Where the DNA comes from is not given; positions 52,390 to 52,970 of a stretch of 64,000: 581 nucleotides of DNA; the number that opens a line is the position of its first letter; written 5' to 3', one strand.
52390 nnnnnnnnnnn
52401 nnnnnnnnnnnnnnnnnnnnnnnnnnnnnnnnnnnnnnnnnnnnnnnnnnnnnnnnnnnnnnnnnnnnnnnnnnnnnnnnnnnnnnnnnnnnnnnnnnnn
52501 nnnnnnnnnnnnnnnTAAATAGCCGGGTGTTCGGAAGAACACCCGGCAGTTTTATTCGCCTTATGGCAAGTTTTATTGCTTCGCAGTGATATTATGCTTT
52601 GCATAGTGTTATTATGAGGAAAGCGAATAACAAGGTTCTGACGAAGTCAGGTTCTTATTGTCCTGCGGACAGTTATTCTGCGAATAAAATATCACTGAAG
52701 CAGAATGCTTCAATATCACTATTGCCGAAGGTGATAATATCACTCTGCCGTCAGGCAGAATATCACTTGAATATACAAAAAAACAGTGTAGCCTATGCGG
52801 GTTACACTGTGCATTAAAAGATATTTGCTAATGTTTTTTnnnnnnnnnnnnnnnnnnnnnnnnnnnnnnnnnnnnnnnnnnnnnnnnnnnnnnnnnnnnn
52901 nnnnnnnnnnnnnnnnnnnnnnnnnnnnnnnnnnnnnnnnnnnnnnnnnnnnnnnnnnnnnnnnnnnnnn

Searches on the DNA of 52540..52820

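Call 13: search_rna_families(source=window, start=52540, end=52820, threshold=evalue, max_evalue=10)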
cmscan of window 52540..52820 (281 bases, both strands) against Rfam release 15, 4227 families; matches with E-value up to 10: 3.
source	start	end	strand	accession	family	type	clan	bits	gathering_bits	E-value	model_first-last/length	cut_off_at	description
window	52684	52768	-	RF01706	Gut-1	Gene; sRNA;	-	47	50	1.8e-08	1-77/77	no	Gut-1 RNA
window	52547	52617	+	RF01706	Gut-1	Gene; sRNA;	-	40.2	50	9.1e-07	1-77/77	no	Gut-1 RNA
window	52683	52784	-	RF02189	ST7-OT4_3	Gene; lncRNA;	-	11.7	50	1.2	211-302/302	no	ST7 overlapping transcript 4 conserved region 3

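Call 14: search_rna_families(source=window, start=52540, end=52820, threshold=evalue, max_evalue=0.001, show_alignments=2)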
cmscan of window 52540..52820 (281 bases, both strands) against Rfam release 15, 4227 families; matches with E-value up to 0.001: 2.
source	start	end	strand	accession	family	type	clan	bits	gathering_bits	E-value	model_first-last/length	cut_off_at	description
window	52684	52768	-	RF01706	Gut-1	Gene; sRNA;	-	47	50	1.8e-08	1-77/77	no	Gut-1 RNA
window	52547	52617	+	RF01706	Gut-1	Gene; sRNA;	-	40.2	50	9.1e-07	1-77/77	no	Gut-1 RNA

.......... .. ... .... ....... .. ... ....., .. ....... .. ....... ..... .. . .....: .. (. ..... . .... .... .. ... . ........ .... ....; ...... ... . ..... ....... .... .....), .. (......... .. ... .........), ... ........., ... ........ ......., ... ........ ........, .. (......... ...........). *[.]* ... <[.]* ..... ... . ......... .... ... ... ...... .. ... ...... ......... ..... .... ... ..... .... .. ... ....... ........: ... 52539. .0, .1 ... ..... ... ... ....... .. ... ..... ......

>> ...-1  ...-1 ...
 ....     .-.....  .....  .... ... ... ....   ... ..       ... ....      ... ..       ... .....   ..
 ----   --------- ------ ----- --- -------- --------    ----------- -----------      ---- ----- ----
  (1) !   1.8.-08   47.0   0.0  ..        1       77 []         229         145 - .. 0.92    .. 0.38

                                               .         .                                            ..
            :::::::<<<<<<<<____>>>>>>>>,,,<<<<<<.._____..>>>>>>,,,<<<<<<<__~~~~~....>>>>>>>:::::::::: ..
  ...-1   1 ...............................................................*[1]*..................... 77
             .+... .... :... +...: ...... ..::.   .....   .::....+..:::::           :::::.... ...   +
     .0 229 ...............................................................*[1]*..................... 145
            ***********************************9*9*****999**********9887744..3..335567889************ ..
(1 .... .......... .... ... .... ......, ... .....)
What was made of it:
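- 52547..52617 (+): Left-type array, a degenerate Gut-1. Heptamers are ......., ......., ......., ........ Calls 13, 14 (RF01706, 40.2 bits, + strand).
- On Gut-1 RNA (RF01706): The locus B right half scores 47 bits on the minus strand, and its left half 40.2 bits on the plus strand (calls 13, 14).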
